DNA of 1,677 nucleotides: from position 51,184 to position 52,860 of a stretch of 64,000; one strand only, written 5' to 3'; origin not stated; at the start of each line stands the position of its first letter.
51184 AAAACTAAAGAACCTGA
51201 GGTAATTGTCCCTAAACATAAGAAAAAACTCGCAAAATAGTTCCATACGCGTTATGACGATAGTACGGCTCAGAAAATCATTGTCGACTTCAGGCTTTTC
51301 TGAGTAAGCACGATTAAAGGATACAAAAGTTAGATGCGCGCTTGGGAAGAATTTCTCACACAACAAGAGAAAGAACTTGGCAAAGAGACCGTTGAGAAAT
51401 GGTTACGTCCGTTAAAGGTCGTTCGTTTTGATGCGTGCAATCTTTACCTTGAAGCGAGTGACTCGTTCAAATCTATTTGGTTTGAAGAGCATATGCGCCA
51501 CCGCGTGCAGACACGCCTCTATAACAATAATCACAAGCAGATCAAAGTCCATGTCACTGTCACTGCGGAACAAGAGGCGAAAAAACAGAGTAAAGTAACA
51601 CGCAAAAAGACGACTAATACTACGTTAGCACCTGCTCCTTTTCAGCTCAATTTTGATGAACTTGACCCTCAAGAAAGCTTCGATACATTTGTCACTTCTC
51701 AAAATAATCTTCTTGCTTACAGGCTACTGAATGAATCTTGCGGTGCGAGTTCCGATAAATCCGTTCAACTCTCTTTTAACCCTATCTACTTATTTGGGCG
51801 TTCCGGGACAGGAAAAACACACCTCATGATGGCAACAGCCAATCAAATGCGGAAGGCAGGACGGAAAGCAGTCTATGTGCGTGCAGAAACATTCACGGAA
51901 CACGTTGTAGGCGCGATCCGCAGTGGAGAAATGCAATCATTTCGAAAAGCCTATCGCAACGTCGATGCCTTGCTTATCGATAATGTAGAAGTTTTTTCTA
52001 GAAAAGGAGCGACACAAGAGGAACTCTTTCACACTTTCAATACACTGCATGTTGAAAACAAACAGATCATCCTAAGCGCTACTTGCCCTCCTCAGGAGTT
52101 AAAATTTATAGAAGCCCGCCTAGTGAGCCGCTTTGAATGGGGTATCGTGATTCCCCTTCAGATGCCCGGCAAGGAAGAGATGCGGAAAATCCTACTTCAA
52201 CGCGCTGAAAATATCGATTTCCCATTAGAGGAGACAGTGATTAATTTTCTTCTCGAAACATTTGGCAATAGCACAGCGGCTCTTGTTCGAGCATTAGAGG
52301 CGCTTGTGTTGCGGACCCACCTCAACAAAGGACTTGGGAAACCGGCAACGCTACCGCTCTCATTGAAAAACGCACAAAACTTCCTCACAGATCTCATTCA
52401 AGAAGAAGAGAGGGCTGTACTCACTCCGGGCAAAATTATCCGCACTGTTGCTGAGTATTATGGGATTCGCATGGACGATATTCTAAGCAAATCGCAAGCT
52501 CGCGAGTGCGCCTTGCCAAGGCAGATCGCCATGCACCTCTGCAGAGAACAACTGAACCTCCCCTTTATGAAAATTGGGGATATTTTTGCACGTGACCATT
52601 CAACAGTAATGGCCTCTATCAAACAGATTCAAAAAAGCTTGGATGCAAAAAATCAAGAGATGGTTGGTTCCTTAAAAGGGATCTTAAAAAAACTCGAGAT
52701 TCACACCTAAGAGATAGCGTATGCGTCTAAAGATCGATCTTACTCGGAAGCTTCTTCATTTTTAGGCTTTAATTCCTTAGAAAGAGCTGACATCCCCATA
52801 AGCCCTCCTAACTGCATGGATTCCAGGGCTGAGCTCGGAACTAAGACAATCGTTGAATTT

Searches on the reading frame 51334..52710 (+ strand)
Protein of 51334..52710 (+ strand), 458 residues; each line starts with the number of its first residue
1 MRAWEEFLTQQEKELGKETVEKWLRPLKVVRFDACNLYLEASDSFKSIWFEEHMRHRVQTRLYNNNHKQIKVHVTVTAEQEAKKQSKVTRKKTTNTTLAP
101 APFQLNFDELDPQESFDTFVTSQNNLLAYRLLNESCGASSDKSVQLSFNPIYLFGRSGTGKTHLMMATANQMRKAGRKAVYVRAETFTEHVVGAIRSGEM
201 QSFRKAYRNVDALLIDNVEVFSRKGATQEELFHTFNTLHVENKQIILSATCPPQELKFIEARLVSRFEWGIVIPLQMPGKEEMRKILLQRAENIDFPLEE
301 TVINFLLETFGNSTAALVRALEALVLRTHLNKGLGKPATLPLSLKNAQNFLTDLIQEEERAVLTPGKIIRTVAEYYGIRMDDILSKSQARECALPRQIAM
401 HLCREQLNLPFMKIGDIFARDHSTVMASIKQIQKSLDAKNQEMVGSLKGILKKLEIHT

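Call 20: search_protein_families(library=ncbifam, proteins=[window:51334-52710:+], max_evalue=0.00001)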
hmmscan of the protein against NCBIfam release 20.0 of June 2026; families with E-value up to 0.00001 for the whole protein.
window:51334-52710:+ (458 aa): 13 families
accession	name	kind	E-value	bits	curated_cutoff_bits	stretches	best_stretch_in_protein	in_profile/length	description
NF009087.0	PRK12422.1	equivalog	1.8e-190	634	657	1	1-455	1-444/455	chromosomal replication initiator protein DnaA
TIGR00362.1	DnaA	equivalog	4.8e-109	365.3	343.9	1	4-453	1-436/437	chromosomal replication initiator protein DnaA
NF001154.0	PRK00149.3-3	equivalog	1.5e-81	274.7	410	1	5-454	12-458/462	chromosomal replication initiator protein DnaA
TIGR03420.1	DnaA_homol_Hda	equivalog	6e-35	120.8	194.8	1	110-324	8-205/226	DnaA regulatory inactivator Hda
NF005982.0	PRK08084.1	equivalog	9.8e-20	71.1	268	1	102-324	6-213/235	DnaA inactivator Hda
NF038214.1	IS21_help_AAA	equivalog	4.4e-15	56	200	1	150-252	92-193/232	IS21-like element helper ATPase IstB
NF005304.0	PRK06835.1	equivalog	3.1e-11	42.9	215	1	149-266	184-304/330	ATP-binding protein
NF006505.0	PRK08939.1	equivalog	8.6e-10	38.4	228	1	6-218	36-226/306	primosomal protein DnaI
NF005992.0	PRK08116.1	subfamily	6.9e-08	31.9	189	1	67-292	36-261/269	hypothetical protein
NF005378.0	PRK06921.1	subfamily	1.3e-07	31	207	1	74-266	45-239/266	hypothetical protein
NF006486.0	PRK08903.1-6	equivalog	5.4e-07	29.4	307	1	114-342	14-211/222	DnaA regulatory inactivator Hda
NF005149.0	PRK06620.1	equivalog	1.3e-06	27.9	316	1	205-315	82-185/221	hypothetical protein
NF006616.1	PRK09183.1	subfamily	9.9e-06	25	300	0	150-248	102-200/253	IS21-like element helper ATPase IstB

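Call 63: find_homologous_proteins(query=window:51334-52710:+, max_evalue=1e-50)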
Query window:51334-52710:+ (458 aa): 7271 proteins with E <= 1e-50 among 8000 candidates; the best 120 are listed.
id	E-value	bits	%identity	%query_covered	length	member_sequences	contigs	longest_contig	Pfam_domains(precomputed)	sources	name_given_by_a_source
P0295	0.0e+0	1019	100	100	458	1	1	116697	PF11638.14,PF01695.24,PF00308.25,PF08299.18,PF00004.36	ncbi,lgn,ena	-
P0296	3.3e-247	838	80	99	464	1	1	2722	PF11638.14,PF01695.24,PF00308.25,PF08299.18,PF00004.36,PF01637.25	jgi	-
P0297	7.2e-240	814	77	100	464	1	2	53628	PF11638.14,PF01695.24,PF00308.25,PF08299.18,PF00004.36,PF01637.25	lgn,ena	-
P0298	9.4e-240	814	78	99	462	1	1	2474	PF11638.14,PF01695.24,PF00308.25,PF08299.18,PF00004.36,PF01637.25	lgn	-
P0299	1.3e-235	800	76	99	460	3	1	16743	PF11638.14,PF01695.24,PF00308.25,PF08299.18,PF00004.36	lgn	-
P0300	2.6e-234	796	76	100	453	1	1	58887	PF11638.14,PF01695.24,PF00308.25,PF08299.18,PF00004.36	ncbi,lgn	-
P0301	4.3e-234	795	76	100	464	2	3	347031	PF11638.14,PF01695.24,PF00308.25,PF08299.18,PF00004.36,PF01637.25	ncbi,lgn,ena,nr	ncbi:MAG: Chromosomal replication initiator protein DnaA [Chlamydiales bacterium]|nr:Chromosomal rep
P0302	6.3e-233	791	77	99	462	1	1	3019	PF11638.14,PF01695.24,PF00308.25,PF08299.18,PF00004.36,PF01637.25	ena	-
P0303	1.6e-227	774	75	99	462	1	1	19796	PF11638.14,PF01695.24,PF00308.25,PF08299.18,PF00004.36,PF01637.25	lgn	-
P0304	1.5e-226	770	75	99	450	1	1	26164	PF11638.14,PF01695.24,PF00308.25,PF08299.18,PF00004.36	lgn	-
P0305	2.4e-225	766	75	100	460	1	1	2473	PF11638.14,PF01695.24,PF00308.25,PF08299.18,PF00004.36,PF01637.25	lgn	-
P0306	1.5e-224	764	74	99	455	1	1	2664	PF11638.14,PF01695.24,PF00308.25,PF08299.18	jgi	jgi:chromosomal replication initiator protein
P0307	1.2e-222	758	72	99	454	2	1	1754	PF11638.14,PF01695.24,PF00308.25,PF08299.18,PF00004.36,PF01637.25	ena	-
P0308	2.4e-222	757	74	99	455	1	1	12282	PF01695.24,PF00308.25,PF08299.18,PF00004.36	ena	-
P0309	9.7e-222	754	74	99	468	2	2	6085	PF11638.14,PF01695.24,PF00308.25,PF08299.18,PF00004.36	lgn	-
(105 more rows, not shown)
